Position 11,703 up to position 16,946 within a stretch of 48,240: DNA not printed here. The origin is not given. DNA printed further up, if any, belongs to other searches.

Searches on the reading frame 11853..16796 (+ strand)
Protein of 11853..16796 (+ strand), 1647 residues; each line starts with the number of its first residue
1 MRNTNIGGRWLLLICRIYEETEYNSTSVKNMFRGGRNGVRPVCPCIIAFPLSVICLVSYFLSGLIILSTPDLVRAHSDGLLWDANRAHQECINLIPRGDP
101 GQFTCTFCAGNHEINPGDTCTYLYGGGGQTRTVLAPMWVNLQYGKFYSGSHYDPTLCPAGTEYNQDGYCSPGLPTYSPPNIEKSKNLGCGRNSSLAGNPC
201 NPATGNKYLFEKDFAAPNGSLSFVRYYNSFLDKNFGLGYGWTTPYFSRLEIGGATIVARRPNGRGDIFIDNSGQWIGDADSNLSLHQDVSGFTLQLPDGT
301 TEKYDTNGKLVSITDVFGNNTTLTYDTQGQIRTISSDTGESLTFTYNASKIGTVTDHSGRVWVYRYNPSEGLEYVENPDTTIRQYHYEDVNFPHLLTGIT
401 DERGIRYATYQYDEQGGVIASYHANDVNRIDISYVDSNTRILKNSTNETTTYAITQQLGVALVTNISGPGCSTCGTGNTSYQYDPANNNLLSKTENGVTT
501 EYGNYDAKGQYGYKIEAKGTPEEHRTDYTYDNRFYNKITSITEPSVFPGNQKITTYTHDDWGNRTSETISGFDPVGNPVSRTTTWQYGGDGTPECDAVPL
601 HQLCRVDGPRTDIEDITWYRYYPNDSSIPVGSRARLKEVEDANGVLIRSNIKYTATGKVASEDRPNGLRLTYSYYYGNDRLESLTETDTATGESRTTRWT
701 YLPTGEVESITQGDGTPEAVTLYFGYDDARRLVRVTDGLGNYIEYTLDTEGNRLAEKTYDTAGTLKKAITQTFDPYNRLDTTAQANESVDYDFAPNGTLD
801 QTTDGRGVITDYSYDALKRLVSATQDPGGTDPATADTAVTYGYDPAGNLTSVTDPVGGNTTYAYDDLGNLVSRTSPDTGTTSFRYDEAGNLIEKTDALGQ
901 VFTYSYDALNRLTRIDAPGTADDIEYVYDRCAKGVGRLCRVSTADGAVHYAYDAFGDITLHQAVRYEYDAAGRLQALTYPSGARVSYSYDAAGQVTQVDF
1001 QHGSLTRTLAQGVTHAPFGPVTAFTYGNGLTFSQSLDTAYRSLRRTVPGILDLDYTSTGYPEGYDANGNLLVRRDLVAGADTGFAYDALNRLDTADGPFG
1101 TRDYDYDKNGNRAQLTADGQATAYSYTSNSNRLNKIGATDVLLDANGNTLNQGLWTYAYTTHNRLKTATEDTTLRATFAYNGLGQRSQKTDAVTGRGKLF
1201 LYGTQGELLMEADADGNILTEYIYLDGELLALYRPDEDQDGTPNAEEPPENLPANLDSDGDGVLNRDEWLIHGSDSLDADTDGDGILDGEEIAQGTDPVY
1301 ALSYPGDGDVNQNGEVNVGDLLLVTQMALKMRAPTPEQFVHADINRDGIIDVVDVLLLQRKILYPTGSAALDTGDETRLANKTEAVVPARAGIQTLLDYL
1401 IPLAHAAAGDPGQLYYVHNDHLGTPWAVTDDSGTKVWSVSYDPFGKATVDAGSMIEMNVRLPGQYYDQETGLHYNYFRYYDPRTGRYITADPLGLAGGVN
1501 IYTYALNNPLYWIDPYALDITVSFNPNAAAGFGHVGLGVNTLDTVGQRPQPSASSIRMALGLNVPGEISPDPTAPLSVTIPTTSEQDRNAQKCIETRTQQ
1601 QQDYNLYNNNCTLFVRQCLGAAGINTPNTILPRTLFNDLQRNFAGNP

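Call 23: search_protein_families(library=pfam, proteins=[window:11853-16796:+], max_evalue=0.001)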
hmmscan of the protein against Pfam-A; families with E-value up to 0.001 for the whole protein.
window:11853-16796:+ (1647 aa): 7 families
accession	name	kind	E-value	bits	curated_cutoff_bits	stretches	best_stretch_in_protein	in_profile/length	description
PF05593.20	RHS_repeat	-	6.2e-59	195.8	22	4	885-919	1-35/38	RHS Repeat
PF20148.4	DUF6531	-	4.5e-14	53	24.1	1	197-265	1-71/74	Domain of unknown function (DUF6531)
PF00404.24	Dockerin_1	-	8.9e-11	42.3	22.9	1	1308-1363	2-57/57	Dockerin type I domain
PF03527.20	RHS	-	3.5e-10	40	27.9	1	1415-1449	2-36/38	RHS protein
PF18884.5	TSP3_bac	-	3.2e-08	33.7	25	1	1280-1298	1-19/22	Bacterial TSP3 repeat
PF25023.1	TEN_YD-shell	-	5.2e-07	28.5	50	0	1411-1491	786-866/909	Teneurin YD-shell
PF07661.19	MORN_2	-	4.1e-05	23.7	29.6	0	298-313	2-17/22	MORN repeat variant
